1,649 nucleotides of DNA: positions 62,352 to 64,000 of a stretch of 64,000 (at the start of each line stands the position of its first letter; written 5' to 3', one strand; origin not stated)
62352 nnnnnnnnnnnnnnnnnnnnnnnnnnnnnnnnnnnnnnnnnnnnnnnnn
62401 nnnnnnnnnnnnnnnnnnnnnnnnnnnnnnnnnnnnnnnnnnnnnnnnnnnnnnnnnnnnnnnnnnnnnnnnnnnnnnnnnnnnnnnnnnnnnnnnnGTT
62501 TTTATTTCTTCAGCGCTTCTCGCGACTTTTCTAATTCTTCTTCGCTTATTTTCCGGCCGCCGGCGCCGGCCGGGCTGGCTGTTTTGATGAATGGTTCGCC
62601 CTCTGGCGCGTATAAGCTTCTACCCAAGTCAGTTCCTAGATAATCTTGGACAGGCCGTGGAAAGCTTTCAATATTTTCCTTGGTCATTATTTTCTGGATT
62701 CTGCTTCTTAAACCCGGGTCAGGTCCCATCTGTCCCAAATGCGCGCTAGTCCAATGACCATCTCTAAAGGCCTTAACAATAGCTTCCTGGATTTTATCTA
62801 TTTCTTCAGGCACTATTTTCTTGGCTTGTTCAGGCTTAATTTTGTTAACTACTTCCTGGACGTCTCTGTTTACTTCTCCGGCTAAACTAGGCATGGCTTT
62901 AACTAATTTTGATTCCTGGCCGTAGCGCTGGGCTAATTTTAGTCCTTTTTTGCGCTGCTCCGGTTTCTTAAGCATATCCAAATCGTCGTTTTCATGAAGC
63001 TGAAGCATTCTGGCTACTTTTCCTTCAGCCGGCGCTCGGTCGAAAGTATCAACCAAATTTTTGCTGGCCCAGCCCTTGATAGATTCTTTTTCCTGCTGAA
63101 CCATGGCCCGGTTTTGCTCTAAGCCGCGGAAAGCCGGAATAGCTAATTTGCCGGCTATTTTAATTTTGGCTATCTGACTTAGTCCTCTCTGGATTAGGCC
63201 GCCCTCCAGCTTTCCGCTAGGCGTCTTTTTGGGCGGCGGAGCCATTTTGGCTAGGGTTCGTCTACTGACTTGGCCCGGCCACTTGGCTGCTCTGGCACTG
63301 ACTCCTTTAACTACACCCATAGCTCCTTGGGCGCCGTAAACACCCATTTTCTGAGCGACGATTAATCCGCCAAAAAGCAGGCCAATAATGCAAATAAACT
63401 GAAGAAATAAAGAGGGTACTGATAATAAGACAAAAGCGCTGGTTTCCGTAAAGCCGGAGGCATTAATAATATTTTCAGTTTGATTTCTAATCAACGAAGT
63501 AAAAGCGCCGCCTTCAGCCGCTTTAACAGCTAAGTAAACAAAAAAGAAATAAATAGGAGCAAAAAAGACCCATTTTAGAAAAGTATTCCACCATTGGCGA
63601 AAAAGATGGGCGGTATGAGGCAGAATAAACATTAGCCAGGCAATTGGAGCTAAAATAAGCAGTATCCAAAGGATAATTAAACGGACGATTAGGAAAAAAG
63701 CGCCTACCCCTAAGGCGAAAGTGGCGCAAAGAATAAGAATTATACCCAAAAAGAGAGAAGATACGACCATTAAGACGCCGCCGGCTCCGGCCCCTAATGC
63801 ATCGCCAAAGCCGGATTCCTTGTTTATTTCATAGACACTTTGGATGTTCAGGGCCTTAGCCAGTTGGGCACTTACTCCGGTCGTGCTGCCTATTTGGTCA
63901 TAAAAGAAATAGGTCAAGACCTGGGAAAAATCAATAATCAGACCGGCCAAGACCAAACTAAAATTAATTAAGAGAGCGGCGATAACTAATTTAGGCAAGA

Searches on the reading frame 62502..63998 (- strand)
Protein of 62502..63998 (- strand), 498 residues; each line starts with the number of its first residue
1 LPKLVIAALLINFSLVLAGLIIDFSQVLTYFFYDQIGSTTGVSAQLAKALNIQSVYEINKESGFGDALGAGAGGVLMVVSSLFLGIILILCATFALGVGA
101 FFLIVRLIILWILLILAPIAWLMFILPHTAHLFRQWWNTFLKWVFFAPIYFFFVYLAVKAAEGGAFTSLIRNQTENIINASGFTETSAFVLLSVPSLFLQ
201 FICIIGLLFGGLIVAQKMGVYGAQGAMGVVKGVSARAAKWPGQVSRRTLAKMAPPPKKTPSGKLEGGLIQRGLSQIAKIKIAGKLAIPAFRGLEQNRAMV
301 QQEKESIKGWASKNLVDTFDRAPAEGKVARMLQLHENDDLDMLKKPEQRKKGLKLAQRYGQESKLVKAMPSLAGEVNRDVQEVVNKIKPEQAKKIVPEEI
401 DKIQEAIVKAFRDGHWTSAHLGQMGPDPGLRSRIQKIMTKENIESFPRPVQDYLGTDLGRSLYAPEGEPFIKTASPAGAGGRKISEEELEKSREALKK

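Call 6: search_protein_families(library=ncbifam, proteins=[window:62502-63998:-], max_evalue=0.1)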
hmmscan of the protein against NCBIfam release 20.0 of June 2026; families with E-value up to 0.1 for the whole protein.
window:62502-63998:- (498 aa): 0 families

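Call 32: search_protein_families(library=pfam, proteins=[window:62502-63998:-], max_evalue=0.01)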
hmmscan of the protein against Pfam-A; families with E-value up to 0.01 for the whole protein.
window:62502-63998:- (498 aa): 1 family
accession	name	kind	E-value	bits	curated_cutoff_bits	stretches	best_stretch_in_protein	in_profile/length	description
PF04610.19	TrbL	-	0.00054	20.2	25.9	1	5-199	33-211/215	TrbL/VirB6 plasmid conjugal transfer protein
